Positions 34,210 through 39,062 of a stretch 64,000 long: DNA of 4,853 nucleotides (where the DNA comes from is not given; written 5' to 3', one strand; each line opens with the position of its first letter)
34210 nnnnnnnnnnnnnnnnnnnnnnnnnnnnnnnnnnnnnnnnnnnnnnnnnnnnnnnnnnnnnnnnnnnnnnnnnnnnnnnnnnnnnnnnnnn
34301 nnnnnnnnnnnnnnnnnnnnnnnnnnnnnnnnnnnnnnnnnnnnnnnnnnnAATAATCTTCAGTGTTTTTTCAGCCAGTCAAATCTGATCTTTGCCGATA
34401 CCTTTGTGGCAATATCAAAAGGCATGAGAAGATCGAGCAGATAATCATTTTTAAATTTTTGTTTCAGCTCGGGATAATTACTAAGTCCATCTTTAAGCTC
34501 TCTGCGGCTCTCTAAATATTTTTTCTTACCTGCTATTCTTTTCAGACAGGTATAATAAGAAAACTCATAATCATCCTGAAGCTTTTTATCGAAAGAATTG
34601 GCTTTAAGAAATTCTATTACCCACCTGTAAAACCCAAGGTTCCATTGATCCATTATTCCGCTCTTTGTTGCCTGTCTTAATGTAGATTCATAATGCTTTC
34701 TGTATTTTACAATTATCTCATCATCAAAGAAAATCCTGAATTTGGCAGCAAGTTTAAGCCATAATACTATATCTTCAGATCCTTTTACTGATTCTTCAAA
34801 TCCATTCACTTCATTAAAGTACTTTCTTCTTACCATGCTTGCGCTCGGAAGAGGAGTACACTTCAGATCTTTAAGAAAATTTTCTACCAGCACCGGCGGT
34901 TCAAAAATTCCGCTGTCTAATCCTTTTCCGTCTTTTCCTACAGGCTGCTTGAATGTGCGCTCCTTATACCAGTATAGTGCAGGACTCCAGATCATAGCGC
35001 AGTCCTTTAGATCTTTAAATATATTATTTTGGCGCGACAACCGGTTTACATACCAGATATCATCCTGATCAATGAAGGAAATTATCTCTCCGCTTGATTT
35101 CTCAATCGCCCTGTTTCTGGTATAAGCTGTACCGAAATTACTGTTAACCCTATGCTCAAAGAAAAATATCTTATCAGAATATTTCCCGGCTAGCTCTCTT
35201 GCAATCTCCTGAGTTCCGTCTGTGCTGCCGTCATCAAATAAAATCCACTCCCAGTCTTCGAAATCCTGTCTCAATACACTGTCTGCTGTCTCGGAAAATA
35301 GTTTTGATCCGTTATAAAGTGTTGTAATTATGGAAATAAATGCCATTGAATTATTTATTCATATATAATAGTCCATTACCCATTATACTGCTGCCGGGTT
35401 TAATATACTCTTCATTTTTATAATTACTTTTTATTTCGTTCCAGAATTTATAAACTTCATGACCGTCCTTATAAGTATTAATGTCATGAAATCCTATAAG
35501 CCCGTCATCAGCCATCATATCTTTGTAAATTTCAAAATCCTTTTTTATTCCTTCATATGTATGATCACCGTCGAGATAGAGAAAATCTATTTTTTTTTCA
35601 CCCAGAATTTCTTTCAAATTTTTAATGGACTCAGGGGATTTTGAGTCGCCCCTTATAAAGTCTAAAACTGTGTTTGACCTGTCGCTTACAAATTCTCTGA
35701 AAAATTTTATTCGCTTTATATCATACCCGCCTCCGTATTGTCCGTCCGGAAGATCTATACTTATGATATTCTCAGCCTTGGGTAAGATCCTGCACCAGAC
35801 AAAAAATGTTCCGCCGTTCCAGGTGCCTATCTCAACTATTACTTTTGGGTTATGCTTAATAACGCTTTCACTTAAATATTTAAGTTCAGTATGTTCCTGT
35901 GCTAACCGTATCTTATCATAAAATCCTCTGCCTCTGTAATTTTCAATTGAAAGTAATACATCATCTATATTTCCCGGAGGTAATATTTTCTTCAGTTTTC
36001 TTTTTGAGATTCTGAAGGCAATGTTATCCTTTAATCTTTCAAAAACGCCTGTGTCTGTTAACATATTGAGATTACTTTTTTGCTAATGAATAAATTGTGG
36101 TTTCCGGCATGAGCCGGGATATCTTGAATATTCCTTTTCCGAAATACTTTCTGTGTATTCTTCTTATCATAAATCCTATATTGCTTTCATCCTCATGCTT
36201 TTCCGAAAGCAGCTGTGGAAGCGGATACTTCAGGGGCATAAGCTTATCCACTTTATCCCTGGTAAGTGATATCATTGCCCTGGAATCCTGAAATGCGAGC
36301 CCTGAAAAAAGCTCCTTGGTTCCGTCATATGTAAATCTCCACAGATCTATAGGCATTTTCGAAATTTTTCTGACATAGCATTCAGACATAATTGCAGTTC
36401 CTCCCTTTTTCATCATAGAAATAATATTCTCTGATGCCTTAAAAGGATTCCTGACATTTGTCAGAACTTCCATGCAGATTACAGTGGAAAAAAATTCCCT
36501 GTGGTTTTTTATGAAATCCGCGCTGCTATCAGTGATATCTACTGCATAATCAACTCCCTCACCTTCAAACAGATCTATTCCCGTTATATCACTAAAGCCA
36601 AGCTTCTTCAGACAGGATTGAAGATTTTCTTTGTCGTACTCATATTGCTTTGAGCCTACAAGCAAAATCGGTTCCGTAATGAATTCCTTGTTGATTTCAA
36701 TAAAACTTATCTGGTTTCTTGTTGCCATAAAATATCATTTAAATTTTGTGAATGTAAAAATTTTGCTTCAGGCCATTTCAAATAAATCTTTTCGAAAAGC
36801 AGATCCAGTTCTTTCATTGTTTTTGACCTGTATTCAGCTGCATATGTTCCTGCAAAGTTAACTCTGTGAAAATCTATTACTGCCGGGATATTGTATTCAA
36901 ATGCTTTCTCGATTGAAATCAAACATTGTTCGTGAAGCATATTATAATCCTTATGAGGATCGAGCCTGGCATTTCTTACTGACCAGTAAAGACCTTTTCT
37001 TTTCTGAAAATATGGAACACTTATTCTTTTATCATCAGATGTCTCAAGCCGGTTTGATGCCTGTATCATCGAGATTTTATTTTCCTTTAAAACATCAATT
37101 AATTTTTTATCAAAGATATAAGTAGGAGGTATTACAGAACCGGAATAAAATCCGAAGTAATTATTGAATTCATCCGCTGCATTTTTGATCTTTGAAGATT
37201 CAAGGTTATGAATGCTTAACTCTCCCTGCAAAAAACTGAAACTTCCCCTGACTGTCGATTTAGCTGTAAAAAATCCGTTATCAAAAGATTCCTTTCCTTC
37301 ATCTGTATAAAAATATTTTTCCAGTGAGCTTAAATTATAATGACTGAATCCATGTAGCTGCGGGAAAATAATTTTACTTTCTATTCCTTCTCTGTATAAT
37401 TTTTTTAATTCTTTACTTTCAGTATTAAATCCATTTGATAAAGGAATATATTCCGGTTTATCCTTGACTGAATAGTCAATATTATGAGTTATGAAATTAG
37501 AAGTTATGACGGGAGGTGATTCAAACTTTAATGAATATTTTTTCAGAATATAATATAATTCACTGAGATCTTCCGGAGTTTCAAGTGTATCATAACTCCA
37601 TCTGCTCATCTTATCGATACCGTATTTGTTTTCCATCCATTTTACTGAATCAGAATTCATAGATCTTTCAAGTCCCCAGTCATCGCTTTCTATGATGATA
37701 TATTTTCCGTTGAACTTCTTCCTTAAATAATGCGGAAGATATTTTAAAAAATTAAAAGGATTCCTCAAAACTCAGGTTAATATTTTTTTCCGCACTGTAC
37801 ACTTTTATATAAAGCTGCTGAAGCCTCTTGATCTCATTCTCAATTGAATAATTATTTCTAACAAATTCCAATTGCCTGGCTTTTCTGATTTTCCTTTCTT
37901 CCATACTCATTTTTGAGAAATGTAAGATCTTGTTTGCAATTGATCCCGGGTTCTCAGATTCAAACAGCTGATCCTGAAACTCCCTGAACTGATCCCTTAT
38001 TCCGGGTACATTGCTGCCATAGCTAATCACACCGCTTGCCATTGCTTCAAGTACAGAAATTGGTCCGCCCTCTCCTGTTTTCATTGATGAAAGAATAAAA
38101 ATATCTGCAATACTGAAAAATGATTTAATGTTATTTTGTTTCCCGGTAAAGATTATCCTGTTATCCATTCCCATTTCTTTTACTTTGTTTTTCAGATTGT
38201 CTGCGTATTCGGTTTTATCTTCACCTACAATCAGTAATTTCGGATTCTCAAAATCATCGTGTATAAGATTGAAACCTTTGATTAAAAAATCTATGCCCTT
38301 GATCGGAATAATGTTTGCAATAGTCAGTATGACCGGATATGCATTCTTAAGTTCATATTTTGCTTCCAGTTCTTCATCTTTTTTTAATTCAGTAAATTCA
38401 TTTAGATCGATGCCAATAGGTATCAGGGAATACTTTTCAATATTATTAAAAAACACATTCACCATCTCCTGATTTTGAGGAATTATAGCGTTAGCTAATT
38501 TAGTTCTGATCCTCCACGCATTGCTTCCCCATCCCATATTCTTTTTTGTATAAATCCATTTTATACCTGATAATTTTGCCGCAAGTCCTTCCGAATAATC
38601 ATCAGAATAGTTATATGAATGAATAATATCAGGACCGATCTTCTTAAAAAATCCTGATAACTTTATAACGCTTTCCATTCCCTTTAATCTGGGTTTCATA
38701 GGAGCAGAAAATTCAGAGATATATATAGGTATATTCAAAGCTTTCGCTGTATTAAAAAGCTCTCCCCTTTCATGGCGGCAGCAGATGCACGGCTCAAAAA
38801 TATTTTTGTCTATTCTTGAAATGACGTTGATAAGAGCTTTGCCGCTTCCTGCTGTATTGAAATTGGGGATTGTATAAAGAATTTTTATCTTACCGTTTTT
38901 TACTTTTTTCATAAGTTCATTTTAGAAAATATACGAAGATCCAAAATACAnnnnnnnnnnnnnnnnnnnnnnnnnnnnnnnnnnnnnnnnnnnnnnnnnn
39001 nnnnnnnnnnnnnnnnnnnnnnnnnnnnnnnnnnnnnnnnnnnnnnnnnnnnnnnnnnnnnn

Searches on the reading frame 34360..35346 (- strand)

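Call 28: search_protein_families(library=pfam, proteins=[window:34360-35346:-], max_evalue=0.001)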
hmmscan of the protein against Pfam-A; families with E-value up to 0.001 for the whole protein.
window:34360-35346:- (328 aa): 3 families
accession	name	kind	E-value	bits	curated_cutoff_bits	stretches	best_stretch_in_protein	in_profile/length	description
PF00535.33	Glycos_transf_2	-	1.6e-23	83.9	23.3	1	5-119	1-113/168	Glycosyl transferase family 2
PF10111.15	Glyco_tranf_2_2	-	1.3e-15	58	27.3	1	22-222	17-222/276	Glycosyltransferase like family 2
PF13641.12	Glyco_tranf_2_3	-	8.1e-07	29.7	27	1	5-199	4-194/230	Glycosyltransferase like family 2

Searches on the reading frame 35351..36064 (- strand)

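Call 7: search_protein_families(library=pfam, proteins=[window:35351-36064:-], max_evalue=0.001)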
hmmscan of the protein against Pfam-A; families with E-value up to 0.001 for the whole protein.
window:35351-36064:- (237 aa): 2 families
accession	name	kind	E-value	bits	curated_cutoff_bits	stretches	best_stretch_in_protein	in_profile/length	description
PF13578.12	Methyltransf_24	-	3e-17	63.8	26.3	1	77-195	1-105/105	Methyltransferase domain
PF04989.18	RMNT_CmcI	-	5.5e-08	33.2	23.2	1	55-186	15-139/206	Rhamnosyl O-methyltransferase/CmcI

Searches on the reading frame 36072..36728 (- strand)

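Call 7: search_protein_families(library=pfam, proteins=[window:36072-36728:-], max_evalue=0.001)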
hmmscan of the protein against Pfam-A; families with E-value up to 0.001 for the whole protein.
window:36072-36728:- (218 aa): 1 family
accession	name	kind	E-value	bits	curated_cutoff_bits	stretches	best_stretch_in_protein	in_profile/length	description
PF13489.12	Methyltransf_23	-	3.1e-05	24.2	27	1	38-132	38-134/164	Methyltransferase domain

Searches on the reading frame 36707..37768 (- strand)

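Call 7: search_protein_families(library=pfam, proteins=[window:36707-37768:-], max_evalue=0.001)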
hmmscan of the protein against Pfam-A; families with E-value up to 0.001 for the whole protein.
window:36707-37768:- (353 aa): 1 family
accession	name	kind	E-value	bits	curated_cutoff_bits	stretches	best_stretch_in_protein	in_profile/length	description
PF03065.20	Glyco_hydro_57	-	0.00035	20.4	21.2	1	193-270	127-204/291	Glycosyl hydrolase family 57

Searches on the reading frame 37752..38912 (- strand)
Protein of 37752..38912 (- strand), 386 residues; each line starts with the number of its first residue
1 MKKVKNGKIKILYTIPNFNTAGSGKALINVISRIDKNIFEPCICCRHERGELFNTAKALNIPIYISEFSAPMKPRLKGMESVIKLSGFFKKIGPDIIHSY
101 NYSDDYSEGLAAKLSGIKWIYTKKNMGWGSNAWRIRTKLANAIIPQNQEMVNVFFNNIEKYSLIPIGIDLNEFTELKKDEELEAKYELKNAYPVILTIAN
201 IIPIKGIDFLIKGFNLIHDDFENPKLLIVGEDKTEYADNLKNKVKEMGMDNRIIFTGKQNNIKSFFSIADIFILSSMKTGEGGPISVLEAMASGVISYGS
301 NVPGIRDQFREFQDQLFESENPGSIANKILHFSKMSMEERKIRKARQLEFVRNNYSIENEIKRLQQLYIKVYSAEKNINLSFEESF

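Call 7: search_protein_families(library=pfam, proteins=[window:37752-38912:-], max_evalue=0.001)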
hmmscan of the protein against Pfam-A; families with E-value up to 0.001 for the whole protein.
window:37752-38912:- (386 aa): 3 families
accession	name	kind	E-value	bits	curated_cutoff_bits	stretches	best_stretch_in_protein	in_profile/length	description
PF00534.26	Glycos_transf_1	-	2.2e-29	102.7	26.4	1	180-344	3-167/172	Glycosyl transferases group 1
PF13692.12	Glyco_trans_1_4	-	9.4e-23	81.5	27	1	193-331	2-138/142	Glycosyl transferases group 1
PF13439.12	Glyco_transf_4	-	1.7e-06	28.6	28.5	1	22-171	3-169/170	Glycosyltransferase Family 4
